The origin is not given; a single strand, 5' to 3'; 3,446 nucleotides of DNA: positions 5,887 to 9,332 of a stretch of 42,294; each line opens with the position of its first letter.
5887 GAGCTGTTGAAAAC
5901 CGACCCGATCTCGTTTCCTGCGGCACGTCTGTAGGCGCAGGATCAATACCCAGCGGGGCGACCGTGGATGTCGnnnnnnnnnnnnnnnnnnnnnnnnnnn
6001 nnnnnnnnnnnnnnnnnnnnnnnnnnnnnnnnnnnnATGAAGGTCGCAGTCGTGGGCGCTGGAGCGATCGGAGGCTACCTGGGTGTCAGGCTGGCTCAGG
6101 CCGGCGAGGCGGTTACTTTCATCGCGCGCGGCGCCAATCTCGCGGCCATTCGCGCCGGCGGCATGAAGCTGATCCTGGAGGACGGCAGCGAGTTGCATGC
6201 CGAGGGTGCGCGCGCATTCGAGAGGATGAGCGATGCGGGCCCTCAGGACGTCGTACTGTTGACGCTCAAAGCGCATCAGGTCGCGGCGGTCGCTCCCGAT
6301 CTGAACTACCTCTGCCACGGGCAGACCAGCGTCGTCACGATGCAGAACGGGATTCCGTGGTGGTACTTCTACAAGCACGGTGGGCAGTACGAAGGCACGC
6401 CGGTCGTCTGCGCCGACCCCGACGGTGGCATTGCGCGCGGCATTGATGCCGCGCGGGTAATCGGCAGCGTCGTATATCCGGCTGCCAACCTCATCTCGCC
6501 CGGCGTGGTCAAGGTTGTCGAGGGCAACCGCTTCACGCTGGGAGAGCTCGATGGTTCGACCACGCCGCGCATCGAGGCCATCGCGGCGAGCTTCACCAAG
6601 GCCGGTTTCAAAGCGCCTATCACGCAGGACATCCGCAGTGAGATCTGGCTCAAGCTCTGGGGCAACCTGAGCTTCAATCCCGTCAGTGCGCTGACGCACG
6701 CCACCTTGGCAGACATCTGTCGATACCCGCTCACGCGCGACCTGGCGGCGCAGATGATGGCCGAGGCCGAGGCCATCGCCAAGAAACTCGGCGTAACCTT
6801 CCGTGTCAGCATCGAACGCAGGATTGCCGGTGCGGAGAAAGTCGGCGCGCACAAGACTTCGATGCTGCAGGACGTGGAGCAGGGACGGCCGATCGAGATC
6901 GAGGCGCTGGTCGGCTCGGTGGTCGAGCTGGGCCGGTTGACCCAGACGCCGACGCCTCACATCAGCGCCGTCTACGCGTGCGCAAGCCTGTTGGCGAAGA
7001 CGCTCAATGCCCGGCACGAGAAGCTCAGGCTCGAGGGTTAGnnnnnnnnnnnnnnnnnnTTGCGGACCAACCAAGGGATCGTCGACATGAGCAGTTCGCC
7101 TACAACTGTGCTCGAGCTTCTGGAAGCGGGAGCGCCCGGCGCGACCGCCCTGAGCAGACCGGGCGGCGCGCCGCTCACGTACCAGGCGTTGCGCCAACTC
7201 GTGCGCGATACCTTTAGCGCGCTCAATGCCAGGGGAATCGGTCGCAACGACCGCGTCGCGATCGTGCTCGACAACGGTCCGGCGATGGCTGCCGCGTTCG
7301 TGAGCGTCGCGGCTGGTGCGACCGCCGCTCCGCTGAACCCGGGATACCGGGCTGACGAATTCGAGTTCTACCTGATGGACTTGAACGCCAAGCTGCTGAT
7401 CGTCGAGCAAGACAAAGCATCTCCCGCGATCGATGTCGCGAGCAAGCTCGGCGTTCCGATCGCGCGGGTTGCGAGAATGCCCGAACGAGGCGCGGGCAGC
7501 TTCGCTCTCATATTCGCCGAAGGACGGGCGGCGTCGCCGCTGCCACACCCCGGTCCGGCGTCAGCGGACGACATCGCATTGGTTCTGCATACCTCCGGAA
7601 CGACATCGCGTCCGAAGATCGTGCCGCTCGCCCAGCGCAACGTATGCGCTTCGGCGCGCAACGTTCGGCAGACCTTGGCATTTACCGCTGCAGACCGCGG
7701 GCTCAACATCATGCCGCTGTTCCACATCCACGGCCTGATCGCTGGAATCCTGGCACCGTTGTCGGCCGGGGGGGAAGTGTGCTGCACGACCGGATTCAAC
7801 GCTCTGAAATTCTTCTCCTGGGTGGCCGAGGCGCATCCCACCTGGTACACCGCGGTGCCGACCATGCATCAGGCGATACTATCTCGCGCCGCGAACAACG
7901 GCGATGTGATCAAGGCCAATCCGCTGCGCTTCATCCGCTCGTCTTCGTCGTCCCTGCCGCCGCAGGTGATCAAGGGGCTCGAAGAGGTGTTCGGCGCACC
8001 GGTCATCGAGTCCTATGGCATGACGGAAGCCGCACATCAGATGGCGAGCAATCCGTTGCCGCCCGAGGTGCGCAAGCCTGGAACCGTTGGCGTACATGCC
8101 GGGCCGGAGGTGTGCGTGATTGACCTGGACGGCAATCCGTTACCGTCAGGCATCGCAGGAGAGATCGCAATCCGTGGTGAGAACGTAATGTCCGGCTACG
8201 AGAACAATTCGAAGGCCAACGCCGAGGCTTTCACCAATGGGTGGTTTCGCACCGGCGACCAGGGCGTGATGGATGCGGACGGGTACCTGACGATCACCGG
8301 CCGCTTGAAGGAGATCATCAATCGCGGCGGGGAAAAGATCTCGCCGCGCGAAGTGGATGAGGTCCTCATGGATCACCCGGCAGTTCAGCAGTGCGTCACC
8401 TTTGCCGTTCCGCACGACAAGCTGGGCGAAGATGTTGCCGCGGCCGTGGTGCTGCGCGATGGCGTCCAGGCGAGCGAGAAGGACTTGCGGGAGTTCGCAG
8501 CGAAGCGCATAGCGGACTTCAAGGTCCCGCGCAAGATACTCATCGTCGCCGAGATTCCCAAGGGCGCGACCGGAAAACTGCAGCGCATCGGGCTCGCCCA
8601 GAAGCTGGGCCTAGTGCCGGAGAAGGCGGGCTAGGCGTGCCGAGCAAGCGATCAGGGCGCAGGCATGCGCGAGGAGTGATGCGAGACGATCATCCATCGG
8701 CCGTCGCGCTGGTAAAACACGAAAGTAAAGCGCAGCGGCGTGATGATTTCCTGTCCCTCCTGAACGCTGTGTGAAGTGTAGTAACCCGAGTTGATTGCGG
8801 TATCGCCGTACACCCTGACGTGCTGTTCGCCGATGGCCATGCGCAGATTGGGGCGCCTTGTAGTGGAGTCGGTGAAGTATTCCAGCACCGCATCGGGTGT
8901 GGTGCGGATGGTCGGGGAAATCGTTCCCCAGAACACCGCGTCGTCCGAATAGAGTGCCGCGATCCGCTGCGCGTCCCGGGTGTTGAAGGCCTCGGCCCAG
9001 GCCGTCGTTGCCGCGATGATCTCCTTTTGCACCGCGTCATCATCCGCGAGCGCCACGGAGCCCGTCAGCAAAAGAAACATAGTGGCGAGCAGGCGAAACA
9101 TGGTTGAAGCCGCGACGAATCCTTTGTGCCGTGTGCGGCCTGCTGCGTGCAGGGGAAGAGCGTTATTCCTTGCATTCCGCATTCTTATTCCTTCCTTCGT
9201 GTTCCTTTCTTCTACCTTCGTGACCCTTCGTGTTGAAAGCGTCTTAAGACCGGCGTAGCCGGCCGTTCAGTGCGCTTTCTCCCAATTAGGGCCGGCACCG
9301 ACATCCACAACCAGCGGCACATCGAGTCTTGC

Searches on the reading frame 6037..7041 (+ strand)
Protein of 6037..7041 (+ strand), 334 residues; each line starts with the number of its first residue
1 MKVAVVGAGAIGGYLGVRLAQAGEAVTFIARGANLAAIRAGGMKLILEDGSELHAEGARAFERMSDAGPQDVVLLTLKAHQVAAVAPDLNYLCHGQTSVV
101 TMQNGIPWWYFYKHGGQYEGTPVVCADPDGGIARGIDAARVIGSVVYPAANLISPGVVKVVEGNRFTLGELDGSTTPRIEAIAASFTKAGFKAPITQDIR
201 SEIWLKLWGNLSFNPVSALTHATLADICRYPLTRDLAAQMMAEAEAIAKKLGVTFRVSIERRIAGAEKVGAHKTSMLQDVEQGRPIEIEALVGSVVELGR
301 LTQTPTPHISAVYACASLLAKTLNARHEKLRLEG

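Call 71: search_protein_families(library=pfam, proteins=[window:6037-7041:+])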
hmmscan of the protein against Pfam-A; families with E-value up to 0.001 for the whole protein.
window:6037-7041:+ (334 aa): 2 families
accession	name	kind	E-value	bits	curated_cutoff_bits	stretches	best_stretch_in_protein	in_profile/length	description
PF08546.17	ApbA_C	-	1.2e-31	110.1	22.7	1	198-317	1-122/125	Ketopantoate reductase PanE/ApbA C terminal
PF02558.23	ApbA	-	2.5e-26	92.5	22.2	1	3-172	1-149/150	Ketopantoate reductase PanE/ApbA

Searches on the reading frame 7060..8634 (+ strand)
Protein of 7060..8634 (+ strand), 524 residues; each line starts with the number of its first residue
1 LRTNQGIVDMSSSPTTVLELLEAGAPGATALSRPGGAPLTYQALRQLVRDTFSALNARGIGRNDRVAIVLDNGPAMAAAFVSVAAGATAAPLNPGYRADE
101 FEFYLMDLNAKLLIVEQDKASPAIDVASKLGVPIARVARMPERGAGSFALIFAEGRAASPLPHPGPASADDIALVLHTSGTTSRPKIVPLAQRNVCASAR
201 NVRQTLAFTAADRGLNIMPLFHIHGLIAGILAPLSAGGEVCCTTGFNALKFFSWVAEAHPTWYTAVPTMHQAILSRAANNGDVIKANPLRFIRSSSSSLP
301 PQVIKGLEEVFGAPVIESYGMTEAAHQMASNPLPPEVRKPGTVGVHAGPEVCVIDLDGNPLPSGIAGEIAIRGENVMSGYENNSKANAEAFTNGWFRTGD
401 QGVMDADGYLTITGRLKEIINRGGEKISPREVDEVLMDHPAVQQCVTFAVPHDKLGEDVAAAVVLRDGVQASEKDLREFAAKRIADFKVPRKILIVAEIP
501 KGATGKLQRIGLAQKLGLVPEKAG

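Call 71: search_protein_families(library=pfam, proteins=[window:7060-8634:+])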
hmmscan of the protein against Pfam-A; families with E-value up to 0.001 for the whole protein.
window:7060-8634:+ (524 aa): 2 families
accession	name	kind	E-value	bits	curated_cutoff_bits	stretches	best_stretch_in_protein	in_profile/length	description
PF00501.34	AMP-binding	-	4.1e-72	243.5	29.9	1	24-380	7-383/384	AMP-binding enzyme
PF13193.12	AMP-binding_C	-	5.3e-18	66.2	24.5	1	431-506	1-76/76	AMP-binding enzyme C-terminal domain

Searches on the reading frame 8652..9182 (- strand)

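Call 55: search_protein_families(library=pfam, proteins=[window:8652-9182:-])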
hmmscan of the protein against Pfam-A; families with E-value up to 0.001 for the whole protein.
window:8652-9182:- (176 aa): 5 families
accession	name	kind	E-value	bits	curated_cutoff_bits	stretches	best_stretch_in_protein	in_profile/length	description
PF13474.12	SnoaL_3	-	2.7e-18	66.9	22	1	55-176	1-121/121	SnoaL-like domain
PF14534.12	DUF4440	-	7.5e-18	65.4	25.2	1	55-165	1-107/107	Domain of unknown function (DUF4440)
PF08332.16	CaMKII_AD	-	1.3e-15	58.1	22.1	1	52-174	2-128/128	Calcium/calmodulin dependent protein kinase II association domain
PF12680.13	SnoaL_2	-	1.9e-11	44.9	27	1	60-163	2-99/102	SnoaL-like domain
PF13577.12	SnoaL_4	-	3.8e-09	37.1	24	1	53-167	7-124/126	SnoaL-like domain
